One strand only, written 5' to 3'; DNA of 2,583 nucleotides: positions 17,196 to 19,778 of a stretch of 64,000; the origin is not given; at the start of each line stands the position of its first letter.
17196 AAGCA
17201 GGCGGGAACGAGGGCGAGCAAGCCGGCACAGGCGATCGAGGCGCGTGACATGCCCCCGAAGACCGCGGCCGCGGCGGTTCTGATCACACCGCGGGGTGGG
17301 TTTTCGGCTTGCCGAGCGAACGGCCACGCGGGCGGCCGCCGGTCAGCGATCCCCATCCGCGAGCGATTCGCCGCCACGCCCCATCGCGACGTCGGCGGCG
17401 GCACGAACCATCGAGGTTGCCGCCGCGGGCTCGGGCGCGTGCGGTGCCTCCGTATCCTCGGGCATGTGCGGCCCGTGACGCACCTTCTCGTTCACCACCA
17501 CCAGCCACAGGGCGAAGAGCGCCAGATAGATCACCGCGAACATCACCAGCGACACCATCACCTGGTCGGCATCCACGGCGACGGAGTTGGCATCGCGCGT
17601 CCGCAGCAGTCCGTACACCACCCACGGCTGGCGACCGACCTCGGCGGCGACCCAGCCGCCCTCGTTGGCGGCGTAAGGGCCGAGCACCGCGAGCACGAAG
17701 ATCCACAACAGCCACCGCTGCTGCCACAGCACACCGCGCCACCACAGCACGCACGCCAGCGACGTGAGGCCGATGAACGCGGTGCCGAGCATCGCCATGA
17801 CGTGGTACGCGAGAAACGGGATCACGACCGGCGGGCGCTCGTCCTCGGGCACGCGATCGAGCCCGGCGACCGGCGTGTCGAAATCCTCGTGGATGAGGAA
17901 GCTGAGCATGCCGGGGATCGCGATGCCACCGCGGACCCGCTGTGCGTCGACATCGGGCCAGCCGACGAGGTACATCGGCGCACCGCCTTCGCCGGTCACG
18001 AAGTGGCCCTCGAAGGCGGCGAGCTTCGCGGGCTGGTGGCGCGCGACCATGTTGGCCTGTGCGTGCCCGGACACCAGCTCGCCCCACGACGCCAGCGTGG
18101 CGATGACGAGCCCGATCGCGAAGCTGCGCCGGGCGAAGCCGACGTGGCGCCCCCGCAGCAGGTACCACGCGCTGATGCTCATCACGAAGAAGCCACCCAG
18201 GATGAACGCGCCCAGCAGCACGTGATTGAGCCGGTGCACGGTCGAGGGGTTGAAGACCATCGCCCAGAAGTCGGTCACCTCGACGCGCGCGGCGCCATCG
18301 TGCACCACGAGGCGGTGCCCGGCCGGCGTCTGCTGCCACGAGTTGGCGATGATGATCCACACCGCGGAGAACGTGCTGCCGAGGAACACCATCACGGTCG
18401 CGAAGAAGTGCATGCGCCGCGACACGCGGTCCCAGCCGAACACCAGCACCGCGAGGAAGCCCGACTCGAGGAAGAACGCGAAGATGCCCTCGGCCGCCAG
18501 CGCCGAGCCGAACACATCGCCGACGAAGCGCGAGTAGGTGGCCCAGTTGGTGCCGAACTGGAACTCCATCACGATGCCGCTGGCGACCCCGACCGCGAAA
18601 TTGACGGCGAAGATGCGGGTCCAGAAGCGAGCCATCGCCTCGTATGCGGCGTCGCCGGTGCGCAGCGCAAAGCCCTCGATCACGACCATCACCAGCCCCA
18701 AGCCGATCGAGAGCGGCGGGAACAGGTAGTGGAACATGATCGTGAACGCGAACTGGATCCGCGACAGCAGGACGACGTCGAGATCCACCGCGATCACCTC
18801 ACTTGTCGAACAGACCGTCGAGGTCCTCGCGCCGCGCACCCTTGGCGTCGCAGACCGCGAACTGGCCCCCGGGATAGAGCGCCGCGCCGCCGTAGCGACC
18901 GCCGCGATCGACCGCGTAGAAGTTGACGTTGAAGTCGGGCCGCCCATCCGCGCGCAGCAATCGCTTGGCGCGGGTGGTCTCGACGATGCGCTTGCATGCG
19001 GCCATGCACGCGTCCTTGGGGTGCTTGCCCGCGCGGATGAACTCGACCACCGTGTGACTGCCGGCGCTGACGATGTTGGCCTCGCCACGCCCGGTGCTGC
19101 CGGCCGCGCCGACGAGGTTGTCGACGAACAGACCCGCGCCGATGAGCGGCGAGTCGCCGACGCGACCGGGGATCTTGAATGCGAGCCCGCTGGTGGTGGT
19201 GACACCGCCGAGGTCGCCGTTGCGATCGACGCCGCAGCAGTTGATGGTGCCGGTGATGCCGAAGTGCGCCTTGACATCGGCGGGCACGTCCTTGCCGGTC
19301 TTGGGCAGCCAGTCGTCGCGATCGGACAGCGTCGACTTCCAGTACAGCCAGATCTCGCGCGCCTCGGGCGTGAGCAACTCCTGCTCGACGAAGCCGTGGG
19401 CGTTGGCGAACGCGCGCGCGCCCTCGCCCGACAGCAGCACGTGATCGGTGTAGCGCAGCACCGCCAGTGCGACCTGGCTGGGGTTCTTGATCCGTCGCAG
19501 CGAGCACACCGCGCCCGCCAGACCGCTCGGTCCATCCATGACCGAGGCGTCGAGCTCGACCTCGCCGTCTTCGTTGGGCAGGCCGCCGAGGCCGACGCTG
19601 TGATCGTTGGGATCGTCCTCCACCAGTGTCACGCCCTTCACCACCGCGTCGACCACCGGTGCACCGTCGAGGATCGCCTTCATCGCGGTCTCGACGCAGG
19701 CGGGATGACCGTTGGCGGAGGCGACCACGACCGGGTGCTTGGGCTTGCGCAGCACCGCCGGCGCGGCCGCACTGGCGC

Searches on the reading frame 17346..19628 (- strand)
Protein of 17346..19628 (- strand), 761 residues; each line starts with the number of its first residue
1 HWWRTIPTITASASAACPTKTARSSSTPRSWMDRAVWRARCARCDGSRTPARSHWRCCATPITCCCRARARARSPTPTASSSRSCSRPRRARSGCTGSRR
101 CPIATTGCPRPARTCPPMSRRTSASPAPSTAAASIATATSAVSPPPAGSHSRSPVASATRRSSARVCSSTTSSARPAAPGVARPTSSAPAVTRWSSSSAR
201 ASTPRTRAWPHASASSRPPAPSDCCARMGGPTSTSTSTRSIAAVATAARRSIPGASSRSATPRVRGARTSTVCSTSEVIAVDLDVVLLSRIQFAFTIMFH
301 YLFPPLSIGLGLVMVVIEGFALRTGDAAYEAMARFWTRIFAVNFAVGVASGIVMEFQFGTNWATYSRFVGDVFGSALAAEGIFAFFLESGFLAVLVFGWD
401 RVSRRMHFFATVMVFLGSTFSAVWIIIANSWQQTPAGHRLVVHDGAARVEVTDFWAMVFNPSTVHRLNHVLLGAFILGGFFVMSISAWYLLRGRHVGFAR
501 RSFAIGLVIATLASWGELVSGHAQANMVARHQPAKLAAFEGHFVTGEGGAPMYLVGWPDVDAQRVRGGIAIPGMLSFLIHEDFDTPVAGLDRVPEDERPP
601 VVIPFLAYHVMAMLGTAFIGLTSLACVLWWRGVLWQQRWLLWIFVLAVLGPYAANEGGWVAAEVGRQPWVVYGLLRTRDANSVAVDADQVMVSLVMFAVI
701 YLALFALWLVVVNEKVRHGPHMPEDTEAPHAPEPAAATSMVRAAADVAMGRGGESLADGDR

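Call 43: search_protein_families(library=pfam, proteins=[window:17346-19628:-], max_evalue=0.0001)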
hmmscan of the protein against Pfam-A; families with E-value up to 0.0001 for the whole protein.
window:17346-19628:- (761 aa): 1 family
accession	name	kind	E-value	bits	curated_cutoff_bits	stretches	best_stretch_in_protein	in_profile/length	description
PF01654.22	Cyt_bd_oxida_I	-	1.5e-163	544.7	26.2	1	288-720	1-418/418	Cytochrome bd terminal oxidase subunit I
